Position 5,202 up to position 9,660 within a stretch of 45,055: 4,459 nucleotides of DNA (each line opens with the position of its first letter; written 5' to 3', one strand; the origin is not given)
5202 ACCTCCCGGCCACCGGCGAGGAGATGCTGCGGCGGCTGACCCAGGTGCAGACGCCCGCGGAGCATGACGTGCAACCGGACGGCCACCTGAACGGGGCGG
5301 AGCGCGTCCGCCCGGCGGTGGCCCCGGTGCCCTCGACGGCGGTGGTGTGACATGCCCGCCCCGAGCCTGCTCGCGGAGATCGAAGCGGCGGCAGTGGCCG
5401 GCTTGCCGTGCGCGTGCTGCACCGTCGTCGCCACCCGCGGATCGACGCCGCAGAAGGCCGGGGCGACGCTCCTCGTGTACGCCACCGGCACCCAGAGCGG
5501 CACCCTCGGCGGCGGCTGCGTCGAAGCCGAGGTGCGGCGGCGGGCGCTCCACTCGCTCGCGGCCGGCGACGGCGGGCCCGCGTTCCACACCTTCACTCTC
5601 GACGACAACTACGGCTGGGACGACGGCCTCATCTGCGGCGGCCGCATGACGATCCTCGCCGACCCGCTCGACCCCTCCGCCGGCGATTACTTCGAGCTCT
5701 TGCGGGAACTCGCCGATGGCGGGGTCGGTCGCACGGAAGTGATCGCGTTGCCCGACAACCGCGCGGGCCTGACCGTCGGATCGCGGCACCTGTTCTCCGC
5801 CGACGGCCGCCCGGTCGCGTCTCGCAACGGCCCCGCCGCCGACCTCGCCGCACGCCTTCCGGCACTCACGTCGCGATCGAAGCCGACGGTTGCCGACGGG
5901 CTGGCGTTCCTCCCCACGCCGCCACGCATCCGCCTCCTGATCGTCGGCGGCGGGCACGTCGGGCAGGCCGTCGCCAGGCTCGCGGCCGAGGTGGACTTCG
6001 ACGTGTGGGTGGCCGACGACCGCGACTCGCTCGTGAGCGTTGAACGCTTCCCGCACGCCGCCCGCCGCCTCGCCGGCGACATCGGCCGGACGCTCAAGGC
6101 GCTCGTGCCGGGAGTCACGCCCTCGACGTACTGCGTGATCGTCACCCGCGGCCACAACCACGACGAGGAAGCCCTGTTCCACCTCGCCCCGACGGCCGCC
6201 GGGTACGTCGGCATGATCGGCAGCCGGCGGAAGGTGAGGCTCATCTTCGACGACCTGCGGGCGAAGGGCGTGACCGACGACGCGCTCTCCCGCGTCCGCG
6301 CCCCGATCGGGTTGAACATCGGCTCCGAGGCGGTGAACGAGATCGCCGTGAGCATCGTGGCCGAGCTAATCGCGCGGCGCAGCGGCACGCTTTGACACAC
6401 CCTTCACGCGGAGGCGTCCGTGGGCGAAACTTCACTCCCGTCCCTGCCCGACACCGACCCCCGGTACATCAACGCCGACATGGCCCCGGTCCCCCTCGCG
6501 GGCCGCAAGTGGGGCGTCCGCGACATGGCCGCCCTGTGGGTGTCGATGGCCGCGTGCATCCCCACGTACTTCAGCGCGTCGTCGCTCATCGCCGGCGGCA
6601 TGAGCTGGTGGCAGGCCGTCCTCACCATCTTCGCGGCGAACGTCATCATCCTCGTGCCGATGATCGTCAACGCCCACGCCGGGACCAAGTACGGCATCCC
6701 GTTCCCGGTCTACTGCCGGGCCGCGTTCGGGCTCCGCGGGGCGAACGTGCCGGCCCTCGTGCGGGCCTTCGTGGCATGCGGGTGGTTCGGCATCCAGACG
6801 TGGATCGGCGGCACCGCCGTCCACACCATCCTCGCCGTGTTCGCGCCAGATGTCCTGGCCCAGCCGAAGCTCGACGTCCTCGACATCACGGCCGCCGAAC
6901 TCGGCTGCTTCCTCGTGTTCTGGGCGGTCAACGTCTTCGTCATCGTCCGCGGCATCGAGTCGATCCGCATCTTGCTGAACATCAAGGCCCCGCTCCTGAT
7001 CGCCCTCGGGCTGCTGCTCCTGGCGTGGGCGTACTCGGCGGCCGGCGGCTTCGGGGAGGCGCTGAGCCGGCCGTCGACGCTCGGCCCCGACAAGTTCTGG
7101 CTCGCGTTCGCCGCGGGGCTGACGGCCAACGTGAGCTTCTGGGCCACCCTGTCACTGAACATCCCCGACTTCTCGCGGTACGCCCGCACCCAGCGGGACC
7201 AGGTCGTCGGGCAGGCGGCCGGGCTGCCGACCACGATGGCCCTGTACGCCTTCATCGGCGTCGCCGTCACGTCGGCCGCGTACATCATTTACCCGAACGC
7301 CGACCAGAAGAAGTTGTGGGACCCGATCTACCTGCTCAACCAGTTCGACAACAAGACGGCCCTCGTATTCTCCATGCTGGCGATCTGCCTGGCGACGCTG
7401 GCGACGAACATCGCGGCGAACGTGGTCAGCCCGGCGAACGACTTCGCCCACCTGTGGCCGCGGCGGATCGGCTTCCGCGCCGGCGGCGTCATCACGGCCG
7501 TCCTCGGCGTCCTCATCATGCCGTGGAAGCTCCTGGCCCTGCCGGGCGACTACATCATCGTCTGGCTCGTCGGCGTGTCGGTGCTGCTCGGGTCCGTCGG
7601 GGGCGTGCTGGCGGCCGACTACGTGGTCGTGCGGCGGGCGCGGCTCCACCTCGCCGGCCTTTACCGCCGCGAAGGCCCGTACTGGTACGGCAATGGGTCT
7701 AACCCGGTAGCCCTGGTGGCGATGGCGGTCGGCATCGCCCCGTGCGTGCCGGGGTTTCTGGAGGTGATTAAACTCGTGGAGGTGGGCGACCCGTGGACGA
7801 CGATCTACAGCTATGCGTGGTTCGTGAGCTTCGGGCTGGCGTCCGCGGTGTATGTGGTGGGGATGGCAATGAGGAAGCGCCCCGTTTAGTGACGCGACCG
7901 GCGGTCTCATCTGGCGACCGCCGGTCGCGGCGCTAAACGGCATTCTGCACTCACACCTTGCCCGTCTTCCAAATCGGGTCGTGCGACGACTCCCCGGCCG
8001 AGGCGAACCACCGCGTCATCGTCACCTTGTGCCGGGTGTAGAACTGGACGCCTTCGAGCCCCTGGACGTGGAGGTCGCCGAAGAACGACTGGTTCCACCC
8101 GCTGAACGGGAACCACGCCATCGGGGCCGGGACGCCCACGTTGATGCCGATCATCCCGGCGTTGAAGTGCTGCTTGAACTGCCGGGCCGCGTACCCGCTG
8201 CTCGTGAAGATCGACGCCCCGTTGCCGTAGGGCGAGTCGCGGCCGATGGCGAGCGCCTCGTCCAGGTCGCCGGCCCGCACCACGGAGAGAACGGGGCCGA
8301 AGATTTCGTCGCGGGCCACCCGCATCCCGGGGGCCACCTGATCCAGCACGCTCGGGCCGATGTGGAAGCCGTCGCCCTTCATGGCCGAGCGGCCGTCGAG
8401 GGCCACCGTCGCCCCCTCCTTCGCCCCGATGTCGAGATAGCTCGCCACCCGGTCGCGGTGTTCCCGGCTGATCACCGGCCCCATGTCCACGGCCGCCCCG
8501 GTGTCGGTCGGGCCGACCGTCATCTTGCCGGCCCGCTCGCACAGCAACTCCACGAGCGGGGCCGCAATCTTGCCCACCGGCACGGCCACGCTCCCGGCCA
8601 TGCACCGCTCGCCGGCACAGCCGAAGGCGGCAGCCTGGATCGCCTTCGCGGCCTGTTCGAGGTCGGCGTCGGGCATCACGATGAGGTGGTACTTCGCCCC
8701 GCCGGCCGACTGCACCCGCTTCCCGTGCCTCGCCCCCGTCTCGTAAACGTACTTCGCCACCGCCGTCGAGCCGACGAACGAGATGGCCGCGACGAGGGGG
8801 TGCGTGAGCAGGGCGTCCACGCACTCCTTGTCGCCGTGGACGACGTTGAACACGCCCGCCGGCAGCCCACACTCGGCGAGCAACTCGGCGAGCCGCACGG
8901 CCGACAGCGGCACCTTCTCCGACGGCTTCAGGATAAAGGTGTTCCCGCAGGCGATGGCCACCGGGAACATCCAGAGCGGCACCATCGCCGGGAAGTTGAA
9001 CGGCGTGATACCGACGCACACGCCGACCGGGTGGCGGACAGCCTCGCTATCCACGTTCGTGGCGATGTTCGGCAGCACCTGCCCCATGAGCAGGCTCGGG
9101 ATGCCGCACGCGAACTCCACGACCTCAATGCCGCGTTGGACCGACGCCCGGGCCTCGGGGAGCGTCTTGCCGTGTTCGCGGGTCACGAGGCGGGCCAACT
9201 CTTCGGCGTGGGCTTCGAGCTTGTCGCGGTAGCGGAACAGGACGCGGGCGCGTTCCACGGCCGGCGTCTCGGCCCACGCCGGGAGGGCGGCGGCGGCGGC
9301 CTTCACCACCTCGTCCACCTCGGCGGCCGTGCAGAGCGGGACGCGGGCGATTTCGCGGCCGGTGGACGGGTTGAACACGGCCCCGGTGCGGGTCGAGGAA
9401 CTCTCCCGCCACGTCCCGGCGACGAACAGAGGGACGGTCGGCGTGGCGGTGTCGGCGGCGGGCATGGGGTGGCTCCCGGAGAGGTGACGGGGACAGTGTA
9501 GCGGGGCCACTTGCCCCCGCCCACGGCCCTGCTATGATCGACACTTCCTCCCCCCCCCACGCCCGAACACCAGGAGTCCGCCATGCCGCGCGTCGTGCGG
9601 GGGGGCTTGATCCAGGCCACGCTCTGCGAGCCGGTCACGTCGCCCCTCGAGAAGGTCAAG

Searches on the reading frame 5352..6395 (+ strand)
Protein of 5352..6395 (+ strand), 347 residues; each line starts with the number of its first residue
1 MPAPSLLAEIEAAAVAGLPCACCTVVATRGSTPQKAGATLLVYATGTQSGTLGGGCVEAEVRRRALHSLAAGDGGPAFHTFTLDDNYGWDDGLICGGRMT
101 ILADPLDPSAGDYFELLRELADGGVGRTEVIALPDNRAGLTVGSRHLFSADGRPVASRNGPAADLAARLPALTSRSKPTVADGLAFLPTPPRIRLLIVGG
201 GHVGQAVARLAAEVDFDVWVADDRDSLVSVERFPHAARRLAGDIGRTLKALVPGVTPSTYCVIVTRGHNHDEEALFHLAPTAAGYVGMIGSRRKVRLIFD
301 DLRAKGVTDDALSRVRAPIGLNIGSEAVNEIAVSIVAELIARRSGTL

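Call 63: search_protein_families(library=pfam, max_evalue=0.00001, proteins=[window:5352-6395:+])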
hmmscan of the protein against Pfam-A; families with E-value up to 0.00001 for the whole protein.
window:5352-6395:+ (347 aa): 2 families
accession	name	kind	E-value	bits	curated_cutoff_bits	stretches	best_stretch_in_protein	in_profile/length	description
PF13478.12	XdhC_C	-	4.6e-41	140.7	29.7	1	195-339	1-125/125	XdhC Rossmann domain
PF02625.21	XdhC_CoxI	-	1.3e-19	70.3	24.3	1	16-73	4-61/68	XdhC and CoxI family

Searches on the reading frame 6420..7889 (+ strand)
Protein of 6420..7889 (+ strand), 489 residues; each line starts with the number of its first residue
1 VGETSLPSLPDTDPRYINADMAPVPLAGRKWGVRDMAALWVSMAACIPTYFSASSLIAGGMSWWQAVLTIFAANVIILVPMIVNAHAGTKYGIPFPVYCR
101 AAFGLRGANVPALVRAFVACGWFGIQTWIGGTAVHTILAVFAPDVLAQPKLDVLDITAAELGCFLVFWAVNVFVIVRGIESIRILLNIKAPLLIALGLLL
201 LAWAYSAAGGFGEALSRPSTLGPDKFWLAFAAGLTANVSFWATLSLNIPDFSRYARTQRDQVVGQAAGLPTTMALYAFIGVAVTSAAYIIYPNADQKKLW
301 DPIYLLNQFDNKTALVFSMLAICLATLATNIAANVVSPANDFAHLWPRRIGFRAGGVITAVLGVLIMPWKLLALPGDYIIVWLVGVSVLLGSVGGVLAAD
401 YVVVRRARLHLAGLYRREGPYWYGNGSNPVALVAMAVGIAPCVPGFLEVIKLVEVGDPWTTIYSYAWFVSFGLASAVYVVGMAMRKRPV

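Call 63: search_protein_families(library=pfam, max_evalue=0.00001, proteins=[window:6420-7889:+])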
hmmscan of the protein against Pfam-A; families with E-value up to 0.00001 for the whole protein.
window:6420-7889:+ (489 aa): 1 family
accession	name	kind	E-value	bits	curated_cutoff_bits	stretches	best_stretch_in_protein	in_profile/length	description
PF02133.21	Transp_cyt_pur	-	8.7e-115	384.4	23.5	1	23-469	1-439/440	Permease for cytosine/purines, uracil, thiamine, allantoin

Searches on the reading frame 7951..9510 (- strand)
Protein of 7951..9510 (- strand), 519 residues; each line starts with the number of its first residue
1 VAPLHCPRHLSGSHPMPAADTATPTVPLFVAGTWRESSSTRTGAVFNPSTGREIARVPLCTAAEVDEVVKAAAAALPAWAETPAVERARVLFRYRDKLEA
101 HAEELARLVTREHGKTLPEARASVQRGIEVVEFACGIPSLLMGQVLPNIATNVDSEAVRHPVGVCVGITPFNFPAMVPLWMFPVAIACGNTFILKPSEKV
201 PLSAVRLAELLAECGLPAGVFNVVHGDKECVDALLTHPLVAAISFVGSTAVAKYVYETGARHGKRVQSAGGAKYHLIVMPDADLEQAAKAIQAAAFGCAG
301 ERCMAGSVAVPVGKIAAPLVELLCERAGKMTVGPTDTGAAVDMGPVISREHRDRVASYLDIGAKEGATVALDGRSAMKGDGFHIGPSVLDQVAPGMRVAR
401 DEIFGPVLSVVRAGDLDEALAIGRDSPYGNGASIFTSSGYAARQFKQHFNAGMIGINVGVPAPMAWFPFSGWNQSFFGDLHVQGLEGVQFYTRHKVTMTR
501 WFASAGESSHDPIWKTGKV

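Call 63: search_protein_families(library=pfam, max_evalue=0.00001, proteins=[window:7951-9510:-])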
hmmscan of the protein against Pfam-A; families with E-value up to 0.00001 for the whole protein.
window:7951-9510:- (519 aa): 1 family
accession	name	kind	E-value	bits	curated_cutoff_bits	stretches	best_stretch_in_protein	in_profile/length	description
PF00171.27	Aldedh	-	3.4e-143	478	23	1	34-496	1-460/461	Aldehyde dehydrogenase family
